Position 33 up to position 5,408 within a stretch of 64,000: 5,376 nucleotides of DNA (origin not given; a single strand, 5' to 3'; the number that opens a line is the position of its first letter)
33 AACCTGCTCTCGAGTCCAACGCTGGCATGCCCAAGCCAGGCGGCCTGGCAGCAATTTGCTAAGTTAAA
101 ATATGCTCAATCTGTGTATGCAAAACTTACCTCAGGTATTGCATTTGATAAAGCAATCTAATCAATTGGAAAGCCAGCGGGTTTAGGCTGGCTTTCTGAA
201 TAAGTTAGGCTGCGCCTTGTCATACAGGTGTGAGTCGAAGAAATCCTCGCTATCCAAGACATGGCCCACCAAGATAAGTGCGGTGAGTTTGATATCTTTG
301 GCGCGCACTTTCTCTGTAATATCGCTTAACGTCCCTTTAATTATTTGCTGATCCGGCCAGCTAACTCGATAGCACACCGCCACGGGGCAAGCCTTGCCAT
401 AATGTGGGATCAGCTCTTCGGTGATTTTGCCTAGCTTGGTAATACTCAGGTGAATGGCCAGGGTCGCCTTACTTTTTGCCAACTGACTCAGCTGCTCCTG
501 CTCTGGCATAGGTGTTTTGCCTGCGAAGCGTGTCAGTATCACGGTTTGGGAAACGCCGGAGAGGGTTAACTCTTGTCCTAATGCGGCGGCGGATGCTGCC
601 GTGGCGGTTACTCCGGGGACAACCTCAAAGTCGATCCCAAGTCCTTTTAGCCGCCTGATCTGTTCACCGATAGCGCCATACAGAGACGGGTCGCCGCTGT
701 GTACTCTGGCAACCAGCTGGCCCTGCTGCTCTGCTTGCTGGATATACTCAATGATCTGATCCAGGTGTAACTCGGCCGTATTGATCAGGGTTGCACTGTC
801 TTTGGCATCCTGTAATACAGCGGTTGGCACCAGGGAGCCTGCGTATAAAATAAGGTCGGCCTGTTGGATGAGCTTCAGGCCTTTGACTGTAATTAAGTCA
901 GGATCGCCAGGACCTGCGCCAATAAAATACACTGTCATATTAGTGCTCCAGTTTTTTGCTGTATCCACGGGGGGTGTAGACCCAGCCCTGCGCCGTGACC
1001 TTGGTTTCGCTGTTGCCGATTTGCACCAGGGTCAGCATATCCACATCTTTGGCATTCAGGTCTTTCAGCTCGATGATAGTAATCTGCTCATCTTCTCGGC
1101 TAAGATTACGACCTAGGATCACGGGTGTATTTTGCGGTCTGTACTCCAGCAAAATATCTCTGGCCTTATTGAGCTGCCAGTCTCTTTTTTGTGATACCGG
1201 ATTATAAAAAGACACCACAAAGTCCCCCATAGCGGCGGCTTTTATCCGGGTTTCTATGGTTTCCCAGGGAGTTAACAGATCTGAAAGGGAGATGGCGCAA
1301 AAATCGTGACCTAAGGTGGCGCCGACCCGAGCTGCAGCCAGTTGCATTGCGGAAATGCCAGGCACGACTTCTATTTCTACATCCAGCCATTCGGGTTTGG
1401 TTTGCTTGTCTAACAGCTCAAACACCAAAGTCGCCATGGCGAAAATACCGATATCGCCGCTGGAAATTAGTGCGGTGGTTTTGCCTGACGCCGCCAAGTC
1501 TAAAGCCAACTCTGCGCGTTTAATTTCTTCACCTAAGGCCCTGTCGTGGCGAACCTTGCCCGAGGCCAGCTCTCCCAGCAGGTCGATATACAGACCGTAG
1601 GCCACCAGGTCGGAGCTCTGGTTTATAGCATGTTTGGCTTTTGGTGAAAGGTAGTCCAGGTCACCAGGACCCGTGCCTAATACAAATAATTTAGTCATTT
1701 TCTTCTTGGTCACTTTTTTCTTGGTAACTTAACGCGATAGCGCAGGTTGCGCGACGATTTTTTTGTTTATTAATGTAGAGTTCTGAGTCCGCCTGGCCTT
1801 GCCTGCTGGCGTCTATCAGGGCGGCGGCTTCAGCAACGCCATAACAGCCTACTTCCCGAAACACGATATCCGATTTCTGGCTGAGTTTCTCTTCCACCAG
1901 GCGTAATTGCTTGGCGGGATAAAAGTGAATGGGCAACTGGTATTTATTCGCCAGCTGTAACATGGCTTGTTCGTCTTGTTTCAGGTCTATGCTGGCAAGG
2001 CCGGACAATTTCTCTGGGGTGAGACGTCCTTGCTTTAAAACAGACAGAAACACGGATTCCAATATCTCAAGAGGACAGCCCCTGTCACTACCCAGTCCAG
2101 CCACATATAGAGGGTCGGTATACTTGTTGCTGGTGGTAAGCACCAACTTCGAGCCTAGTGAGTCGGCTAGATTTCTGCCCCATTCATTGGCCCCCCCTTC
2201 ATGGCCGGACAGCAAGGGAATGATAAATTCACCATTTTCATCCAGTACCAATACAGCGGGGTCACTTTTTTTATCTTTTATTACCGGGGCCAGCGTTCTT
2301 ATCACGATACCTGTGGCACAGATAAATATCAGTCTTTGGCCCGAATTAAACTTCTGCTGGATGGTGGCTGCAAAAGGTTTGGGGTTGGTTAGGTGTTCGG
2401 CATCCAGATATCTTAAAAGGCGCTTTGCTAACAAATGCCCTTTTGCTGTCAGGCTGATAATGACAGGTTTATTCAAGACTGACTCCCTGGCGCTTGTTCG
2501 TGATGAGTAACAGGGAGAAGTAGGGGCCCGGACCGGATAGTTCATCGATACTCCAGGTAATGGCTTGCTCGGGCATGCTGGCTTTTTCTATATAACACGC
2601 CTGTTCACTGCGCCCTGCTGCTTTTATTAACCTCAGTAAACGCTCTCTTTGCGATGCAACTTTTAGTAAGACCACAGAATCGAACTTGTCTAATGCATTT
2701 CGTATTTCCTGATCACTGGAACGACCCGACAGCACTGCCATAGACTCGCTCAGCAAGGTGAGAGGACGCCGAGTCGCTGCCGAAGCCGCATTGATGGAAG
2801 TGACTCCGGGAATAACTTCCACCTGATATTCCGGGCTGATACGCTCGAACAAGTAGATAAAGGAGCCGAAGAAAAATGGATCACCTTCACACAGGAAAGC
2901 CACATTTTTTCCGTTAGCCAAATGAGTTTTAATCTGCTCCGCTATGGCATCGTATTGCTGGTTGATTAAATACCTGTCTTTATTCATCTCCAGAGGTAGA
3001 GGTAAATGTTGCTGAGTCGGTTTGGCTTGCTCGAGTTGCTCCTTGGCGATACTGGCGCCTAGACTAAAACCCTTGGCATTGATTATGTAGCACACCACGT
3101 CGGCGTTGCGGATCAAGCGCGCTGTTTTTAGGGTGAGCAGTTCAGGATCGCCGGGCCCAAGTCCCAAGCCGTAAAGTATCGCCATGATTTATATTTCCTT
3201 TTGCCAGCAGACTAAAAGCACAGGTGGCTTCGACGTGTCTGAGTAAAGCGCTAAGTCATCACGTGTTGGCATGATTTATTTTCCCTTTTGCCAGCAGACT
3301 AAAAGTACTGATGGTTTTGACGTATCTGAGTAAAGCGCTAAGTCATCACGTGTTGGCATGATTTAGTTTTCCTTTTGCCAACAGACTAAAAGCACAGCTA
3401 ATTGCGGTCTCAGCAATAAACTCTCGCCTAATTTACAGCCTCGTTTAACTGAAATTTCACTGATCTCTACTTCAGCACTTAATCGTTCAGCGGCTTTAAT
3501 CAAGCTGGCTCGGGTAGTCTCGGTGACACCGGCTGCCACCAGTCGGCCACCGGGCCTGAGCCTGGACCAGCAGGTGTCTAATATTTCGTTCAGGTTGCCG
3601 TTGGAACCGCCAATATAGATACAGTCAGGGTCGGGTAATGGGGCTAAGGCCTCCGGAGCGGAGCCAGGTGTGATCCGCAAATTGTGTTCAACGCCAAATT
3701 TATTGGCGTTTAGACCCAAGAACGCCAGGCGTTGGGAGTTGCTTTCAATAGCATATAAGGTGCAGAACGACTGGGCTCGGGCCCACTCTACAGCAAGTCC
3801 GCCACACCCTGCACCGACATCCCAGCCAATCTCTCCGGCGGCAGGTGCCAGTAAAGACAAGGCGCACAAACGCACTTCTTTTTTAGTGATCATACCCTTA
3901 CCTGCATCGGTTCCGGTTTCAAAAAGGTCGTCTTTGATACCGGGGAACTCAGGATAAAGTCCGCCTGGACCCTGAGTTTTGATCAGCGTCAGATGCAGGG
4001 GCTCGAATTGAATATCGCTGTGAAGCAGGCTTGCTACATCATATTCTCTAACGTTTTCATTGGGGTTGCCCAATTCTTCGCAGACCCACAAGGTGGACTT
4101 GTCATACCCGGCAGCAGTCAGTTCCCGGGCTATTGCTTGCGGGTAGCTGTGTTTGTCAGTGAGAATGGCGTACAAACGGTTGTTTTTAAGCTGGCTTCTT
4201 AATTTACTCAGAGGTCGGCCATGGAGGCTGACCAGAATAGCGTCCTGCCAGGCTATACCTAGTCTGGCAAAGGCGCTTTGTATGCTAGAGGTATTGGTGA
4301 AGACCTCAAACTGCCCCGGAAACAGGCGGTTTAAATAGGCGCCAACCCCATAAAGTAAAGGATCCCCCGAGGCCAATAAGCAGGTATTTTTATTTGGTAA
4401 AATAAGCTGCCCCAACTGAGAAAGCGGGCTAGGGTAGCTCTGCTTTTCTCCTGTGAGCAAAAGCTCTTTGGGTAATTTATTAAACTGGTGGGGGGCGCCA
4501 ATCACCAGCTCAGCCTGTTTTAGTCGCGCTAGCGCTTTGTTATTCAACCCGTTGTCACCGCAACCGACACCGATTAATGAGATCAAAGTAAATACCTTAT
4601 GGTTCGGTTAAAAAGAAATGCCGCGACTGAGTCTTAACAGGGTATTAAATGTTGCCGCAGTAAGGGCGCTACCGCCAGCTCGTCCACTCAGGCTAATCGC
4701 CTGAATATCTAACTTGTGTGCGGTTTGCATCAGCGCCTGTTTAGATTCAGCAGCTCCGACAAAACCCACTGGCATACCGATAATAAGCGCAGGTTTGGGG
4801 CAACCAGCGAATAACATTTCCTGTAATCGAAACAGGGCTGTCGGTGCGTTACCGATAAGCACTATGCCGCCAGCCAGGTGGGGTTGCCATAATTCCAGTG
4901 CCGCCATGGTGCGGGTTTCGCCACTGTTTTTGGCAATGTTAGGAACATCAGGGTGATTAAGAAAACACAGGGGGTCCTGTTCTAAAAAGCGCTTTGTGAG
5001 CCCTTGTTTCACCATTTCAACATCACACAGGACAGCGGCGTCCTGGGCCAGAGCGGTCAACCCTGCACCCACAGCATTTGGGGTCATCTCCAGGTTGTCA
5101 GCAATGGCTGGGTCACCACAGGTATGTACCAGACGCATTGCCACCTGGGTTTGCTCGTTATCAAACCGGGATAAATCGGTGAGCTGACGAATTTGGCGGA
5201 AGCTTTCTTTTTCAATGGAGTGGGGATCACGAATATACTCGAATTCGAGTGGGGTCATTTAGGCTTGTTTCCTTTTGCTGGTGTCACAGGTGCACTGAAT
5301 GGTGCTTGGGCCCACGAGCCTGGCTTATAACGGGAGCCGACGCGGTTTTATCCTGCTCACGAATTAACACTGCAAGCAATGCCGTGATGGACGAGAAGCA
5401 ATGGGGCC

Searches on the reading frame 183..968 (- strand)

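Call 6: search_protein_families(library=pfam, proteins=[window:183-968:-])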
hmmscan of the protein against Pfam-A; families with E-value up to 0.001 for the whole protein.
window:183-968:- (261 aa): 1 family
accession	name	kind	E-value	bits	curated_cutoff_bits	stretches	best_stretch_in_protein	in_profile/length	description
PF00590.25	TP_methylase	-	6.2e-52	177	27.8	1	12-217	1-211/212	Tetrapyrrole (Corrin/Porphyrin) Methylases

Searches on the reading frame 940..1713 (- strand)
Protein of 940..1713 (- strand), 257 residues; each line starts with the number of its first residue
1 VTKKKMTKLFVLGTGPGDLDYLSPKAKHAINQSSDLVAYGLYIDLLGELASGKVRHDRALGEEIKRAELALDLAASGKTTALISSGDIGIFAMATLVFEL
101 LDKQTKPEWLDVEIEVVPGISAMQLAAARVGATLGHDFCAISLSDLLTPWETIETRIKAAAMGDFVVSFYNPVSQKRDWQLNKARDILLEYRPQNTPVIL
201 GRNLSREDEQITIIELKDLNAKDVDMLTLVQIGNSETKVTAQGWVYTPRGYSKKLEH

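Call 6: search_protein_families(library=pfam, proteins=[window:940-1713:-])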
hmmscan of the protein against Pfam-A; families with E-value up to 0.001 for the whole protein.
window:940-1713:- (257 aa): 1 family
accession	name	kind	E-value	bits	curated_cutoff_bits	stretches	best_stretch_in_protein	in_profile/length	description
PF00590.25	TP_methylase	-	2.3e-32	113.1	27.8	1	8-219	1-211/212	Tetrapyrrole (Corrin/Porphyrin) Methylases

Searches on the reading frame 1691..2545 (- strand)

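Call 6: search_protein_families(library=pfam, proteins=[window:1691-2545:-])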
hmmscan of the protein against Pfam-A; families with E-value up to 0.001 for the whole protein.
window:1691-2545:- (284 aa): 2 families
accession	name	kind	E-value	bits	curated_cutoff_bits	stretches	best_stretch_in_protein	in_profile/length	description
PF11760.13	CbiG_N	-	2.9e-31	107.7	25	1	61-139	2-80/82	Cobalamin synthesis G N-terminal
PF01890.21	CbiG_C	-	4.1e-31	108.4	27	1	147-271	1-117/117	Cobalamin synthesis G C-terminus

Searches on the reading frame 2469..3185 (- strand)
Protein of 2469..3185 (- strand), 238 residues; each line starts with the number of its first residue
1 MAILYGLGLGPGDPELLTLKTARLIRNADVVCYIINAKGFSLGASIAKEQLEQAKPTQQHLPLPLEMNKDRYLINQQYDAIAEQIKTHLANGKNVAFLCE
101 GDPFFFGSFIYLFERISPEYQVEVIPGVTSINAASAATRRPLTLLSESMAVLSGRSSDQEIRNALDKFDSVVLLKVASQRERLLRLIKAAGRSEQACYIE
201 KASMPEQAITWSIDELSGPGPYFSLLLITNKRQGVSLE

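Call 6: search_protein_families(library=pfam, proteins=[window:2469-3185:-])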
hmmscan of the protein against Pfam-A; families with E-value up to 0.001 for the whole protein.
window:2469-3185:- (238 aa): 1 family
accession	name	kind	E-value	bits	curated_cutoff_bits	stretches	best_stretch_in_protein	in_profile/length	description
PF00590.25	TP_methylase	-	1.8e-45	155.9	27.8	1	4-216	2-211/212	Tetrapyrrole (Corrin/Porphyrin) Methylases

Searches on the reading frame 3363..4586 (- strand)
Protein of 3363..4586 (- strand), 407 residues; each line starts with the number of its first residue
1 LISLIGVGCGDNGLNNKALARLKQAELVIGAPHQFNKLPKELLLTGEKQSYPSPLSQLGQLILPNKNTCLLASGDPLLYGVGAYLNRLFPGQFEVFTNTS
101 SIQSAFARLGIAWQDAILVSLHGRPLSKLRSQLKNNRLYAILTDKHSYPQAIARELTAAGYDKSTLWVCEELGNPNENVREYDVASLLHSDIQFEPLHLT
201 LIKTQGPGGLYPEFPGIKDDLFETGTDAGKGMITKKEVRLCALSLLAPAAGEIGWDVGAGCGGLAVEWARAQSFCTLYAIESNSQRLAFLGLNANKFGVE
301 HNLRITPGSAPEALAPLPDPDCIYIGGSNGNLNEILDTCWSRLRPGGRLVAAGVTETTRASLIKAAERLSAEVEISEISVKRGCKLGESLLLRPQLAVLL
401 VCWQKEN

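Call 6: search_protein_families(library=pfam, proteins=[window:3363-4586:-])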
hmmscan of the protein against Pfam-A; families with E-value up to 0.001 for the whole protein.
window:3363-4586:- (407 aa): 3 families
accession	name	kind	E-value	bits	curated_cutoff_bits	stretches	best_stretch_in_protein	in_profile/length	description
PF00590.25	TP_methylase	-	4.4e-20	73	27.8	1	1-185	1-209/212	Tetrapyrrole (Corrin/Porphyrin) Methylases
PF09445.16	Methyltransf_15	-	7.7e-06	26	22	1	256-315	6-63/165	RNA cap guanine-N2 methyltransferase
PF08242.18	Methyltransf_12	-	0.00019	22.5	30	0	256-349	2-98/98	Methyltransferase domain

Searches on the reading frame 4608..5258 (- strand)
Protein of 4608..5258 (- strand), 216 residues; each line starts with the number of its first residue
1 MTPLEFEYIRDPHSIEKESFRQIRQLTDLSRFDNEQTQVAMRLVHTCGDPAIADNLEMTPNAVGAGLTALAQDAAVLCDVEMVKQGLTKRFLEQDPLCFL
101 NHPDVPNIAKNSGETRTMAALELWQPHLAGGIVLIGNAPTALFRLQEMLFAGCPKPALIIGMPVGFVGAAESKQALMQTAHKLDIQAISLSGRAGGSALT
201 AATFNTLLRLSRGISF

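Call 6: search_protein_families(library=pfam, proteins=[window:4608-5258:-])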
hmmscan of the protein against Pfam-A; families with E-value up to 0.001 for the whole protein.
window:4608-5258:- (216 aa): 1 family
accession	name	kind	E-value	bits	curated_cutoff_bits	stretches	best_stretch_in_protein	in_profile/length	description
PF02570.20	CbiC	-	7e-66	222.1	22.5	1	15-209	2-195/196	Precorrin-8X methylmutase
